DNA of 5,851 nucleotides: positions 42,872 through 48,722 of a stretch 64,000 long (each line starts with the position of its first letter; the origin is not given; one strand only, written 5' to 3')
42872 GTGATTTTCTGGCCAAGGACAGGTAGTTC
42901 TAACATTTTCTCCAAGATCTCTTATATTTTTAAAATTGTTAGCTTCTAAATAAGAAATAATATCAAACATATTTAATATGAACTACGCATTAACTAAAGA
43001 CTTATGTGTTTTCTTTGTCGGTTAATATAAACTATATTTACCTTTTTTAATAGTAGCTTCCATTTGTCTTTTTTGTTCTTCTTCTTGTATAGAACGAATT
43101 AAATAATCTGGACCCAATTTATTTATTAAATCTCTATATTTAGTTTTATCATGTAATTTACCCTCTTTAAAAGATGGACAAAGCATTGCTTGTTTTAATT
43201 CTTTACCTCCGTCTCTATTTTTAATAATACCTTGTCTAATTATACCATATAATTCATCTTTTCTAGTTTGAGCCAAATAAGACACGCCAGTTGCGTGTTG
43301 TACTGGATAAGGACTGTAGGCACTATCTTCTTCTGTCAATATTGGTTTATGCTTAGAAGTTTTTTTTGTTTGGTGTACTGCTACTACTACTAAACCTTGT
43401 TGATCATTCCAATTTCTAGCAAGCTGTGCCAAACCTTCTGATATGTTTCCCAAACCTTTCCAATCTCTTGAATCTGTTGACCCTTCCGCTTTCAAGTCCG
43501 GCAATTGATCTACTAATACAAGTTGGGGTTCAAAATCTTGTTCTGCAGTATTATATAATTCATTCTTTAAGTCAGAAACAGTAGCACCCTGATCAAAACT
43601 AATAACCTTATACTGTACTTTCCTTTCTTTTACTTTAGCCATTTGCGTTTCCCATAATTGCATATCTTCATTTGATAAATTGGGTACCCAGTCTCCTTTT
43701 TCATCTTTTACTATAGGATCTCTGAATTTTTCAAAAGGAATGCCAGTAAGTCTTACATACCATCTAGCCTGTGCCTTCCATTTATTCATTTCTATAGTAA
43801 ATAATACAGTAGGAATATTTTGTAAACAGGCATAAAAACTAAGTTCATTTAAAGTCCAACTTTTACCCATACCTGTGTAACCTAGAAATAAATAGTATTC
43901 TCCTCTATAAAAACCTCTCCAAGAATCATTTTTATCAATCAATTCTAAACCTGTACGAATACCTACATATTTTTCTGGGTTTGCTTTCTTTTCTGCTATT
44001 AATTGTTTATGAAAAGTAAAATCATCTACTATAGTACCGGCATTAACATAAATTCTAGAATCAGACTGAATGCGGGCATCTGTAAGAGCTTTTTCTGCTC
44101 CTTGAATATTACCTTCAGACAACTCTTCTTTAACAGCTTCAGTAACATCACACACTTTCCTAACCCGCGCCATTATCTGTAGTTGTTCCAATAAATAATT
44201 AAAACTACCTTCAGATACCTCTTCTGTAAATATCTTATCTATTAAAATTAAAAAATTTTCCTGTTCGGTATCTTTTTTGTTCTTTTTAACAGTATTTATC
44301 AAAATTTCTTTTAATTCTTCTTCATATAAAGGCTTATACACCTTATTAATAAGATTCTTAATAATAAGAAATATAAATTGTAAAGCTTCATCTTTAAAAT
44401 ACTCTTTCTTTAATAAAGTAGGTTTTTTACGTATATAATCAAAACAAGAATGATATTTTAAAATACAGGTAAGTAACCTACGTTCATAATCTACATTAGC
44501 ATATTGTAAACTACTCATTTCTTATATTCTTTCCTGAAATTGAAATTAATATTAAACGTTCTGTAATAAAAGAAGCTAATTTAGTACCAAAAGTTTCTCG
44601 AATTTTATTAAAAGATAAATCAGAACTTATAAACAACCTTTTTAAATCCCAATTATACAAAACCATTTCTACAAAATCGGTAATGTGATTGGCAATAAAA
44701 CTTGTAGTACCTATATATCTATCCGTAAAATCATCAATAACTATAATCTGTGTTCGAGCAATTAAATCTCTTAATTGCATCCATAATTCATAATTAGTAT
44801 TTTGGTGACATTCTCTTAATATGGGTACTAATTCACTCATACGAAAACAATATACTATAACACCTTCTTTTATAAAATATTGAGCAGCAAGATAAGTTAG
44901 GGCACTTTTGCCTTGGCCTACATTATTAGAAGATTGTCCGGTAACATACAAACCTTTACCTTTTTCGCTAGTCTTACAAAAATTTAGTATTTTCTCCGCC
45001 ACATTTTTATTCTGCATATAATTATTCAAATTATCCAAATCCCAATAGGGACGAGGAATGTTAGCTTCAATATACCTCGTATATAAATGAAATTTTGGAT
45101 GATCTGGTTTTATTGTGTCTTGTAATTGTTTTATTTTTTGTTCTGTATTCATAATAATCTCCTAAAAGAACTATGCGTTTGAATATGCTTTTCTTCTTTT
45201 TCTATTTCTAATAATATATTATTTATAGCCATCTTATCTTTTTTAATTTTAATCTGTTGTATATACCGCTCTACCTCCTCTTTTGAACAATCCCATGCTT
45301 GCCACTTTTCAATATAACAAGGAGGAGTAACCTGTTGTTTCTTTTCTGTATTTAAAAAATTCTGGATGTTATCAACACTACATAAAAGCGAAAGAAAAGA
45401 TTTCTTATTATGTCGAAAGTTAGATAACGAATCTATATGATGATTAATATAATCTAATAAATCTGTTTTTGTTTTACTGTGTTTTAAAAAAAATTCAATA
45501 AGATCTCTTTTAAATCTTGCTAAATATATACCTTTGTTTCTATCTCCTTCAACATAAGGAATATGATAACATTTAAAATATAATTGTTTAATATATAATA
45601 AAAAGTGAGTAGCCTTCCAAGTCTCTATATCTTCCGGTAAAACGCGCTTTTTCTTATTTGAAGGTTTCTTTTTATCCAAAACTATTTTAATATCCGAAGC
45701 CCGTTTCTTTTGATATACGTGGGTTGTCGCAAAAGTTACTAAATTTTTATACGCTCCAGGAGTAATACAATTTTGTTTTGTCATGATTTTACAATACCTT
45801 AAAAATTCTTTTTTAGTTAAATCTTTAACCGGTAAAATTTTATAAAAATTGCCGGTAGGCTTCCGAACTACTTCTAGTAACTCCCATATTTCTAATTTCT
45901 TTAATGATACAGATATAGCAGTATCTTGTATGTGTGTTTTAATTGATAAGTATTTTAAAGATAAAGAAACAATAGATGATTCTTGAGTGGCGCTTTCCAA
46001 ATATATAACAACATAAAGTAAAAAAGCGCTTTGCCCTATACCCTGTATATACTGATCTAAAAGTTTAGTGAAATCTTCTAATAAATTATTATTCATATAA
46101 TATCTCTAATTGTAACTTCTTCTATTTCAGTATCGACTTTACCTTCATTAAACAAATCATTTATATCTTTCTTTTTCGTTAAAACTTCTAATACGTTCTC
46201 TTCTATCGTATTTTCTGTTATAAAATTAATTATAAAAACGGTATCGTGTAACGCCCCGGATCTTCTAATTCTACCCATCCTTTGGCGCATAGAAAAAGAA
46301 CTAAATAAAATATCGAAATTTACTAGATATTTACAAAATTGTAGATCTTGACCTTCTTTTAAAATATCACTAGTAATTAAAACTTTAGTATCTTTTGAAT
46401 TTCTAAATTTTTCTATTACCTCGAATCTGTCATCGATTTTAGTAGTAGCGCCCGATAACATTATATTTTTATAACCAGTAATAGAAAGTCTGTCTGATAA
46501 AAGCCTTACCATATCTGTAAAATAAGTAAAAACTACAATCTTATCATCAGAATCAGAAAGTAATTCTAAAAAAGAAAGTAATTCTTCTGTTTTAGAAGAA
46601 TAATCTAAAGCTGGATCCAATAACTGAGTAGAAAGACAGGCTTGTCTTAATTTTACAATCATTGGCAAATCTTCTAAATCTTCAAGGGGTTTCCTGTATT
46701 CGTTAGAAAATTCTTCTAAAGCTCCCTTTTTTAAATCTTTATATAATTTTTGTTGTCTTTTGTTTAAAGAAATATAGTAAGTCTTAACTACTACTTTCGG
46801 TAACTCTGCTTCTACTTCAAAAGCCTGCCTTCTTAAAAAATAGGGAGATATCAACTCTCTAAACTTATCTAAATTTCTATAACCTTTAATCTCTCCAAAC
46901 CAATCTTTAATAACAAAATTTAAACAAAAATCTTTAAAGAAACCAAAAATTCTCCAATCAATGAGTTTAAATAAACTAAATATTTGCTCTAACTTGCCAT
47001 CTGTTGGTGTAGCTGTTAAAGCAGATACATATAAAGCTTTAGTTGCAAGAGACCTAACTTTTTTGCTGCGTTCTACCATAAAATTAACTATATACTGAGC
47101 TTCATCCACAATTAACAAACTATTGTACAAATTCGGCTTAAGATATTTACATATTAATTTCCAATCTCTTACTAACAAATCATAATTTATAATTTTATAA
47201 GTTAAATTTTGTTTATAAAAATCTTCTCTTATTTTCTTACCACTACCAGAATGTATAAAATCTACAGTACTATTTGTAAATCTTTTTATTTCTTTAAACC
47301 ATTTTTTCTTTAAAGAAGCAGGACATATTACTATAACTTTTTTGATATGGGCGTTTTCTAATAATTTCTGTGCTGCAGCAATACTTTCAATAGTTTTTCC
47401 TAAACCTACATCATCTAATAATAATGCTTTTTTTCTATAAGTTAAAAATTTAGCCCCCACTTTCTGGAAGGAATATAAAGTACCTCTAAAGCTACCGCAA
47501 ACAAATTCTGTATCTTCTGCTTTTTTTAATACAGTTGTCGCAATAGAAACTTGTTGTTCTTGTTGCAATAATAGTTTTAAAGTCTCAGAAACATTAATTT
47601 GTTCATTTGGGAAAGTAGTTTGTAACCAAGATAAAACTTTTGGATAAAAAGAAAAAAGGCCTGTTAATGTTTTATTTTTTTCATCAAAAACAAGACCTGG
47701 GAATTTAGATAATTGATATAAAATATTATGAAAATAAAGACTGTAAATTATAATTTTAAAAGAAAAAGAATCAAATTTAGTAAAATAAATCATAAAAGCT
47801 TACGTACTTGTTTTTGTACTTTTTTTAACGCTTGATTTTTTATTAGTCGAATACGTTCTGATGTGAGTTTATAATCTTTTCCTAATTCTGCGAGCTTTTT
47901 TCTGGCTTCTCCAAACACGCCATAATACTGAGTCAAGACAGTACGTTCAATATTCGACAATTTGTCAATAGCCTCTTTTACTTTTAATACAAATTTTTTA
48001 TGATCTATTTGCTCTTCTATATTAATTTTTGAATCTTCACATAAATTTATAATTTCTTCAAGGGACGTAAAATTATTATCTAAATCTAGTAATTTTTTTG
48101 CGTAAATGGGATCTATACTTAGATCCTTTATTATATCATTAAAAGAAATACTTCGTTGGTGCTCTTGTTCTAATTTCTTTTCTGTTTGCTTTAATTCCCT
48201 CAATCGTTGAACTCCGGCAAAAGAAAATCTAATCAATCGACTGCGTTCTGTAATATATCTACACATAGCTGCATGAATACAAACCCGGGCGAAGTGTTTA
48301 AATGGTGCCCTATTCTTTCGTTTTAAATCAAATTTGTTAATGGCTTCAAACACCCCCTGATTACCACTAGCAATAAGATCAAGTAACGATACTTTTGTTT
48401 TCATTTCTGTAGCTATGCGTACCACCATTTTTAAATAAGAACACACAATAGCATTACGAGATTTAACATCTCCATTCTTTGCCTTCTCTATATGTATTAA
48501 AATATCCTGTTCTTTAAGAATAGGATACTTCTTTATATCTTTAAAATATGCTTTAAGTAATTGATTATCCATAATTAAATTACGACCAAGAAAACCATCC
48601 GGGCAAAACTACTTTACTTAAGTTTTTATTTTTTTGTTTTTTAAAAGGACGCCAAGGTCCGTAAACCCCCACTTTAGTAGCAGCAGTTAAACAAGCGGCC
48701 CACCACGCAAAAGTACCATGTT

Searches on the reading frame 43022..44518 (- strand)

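Call 7: search_protein_families(library=phrogs, max_evalue=0.001, proteins=[window:43022-44518:-])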
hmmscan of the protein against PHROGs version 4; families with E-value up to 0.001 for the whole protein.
window:43022-44518:- (498 aa): 3 families
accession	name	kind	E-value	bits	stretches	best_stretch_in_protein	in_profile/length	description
phrog_19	-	DNA, RNA and nucleotide metabolism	1.9e-39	137.1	1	10-440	162-564/621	DnaB-like replicative helicase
phrog_243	-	DNA, RNA and nucleotide metabolism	1.4e-15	58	1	201-396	30-206/273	DnaB-like replicative helicase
phrog_239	-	DNA, RNA and nucleotide metabolism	1.8e-12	48.1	1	140-391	299-524/801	DNA primase/helicase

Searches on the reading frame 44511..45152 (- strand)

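Call 93: search_protein_families(library=pfam, max_evalue=0.001, proteins=[window:44511-45152:-])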
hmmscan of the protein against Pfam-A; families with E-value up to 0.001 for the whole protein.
window:44511-45152:- (213 aa): 1 family
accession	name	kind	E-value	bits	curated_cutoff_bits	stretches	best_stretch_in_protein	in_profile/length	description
PF01695.23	IstB_IS21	-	5.1e-06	26.6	24.1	1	78-201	101-217/238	IstB-like ATP binding protein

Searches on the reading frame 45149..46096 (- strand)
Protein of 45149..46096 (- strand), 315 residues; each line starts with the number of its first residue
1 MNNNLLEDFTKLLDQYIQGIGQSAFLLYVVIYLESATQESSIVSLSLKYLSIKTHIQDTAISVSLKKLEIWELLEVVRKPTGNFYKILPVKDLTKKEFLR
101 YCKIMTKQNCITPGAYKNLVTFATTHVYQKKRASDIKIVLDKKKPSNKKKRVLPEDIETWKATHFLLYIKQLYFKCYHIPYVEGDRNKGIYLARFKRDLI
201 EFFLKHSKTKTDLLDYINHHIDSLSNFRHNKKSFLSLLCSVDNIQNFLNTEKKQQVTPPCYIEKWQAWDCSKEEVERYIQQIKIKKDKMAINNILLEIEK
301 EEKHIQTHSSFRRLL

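Call 7: search_protein_families(library=phrogs, max_evalue=0.001, proteins=[window:45149-46096:-])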
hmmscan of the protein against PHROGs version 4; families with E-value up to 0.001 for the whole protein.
window:45149-46096:- (315 aa): 1 family
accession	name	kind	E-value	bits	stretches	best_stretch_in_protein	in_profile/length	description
phrog_36008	-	unknown function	0.00078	19.7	1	129-221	195-280/345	-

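Call 46: search_protein_families(library=pfam, max_evalue=0.001, proteins=[window:45149-46096:-])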
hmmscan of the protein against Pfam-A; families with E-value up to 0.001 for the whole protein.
window:45149-46096:- (315 aa): 0 families

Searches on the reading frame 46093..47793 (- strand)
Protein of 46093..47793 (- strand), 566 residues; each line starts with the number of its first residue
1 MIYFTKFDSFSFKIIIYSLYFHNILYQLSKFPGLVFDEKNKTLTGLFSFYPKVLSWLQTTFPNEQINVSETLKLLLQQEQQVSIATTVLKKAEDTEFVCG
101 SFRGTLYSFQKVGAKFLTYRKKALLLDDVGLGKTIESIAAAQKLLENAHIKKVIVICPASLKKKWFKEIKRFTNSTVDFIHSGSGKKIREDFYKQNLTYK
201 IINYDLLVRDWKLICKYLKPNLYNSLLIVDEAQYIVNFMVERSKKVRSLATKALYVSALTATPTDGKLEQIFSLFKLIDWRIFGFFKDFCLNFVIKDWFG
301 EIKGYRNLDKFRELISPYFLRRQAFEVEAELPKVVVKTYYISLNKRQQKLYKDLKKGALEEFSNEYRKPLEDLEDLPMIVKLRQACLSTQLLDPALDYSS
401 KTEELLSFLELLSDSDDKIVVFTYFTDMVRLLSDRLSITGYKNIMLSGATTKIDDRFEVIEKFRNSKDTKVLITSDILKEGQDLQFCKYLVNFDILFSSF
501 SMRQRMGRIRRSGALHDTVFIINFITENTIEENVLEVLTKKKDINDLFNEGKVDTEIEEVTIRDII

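Call 7: search_protein_families(library=phrogs, max_evalue=0.001, proteins=[window:46093-47793:-])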
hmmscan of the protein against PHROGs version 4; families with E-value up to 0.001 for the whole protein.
window:46093-47793:- (566 aa): 10 families
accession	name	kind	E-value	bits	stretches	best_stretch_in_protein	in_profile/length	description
phrog_62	-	DNA, RNA and nucleotide metabolism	1.8e-95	321.8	1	100-559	691-1143/1881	DNA helicase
phrog_29996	-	unknown function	1e-28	100.9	1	123-548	745-1163/1189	-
phrog_23807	-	unknown function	4.5e-26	91.9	2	121-282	147-326/1053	-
phrog_16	-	DNA, RNA and nucleotide metabolism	2e-18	67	1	98-539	265-613/986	DNA helicase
phrog_1685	-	unknown function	1.5e-17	63.2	1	455-552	1454-1553/2278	-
phrog_26785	-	unknown function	6.7e-17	61.8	1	374-532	665-849/1087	-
phrog_24008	-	DNA, RNA and nucleotide metabolism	2.8e-15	56.3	1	106-278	481-648/1006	helicase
phrog_11801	-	other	9.1e-14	50.6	1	105-179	864-940/2269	DNA methyltransferase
phrog_11354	-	unknown function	0.00015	22.4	1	465-543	20-99/116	-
phrog_9690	-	DNA, RNA and nucleotide metabolism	0.00033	20.8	0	418-527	161-271/306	DNA helicase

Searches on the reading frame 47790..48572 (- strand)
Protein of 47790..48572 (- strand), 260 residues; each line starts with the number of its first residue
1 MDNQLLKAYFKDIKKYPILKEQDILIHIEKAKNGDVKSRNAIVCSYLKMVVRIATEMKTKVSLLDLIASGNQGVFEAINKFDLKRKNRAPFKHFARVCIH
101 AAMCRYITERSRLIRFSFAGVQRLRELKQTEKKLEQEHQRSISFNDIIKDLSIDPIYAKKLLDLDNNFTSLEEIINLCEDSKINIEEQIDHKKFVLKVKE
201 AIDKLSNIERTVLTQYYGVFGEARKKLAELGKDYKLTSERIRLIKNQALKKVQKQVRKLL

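Call 7: search_protein_families(library=phrogs, max_evalue=0.001, proteins=[window:47790-48572:-])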
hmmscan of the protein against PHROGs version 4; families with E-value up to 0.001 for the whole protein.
window:47790-48572:- (260 aa): 1 family
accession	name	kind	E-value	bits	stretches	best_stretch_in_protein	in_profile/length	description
phrog_351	-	transcription regulation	1.6e-27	97.5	1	9-256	476-726/928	RNA polymerase sigma factor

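Call 16: find_related_loci(query=window:47790-48572:-, collection=viral_contigs, flank=10000)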
Query window:47790-48572:- (260 aa) in viral_contigs; peptide patterns used: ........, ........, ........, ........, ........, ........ (x = any residue, [..] = any of these).
19 stretches matched a pattern; 1 encode a relative of the query (tblastn E <= 1e-3); 1 distinct loci.
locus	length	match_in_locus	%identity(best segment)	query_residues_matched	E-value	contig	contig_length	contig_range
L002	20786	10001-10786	27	6-259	2e-24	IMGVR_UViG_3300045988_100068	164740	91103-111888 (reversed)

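Call 77: find_encoding_contigs(protein=window:47790-48572:-, flank=6000, max_places=6)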
Protein window:47790-48572:- (260 aa): no gene with exactly this product is on record in the collection.
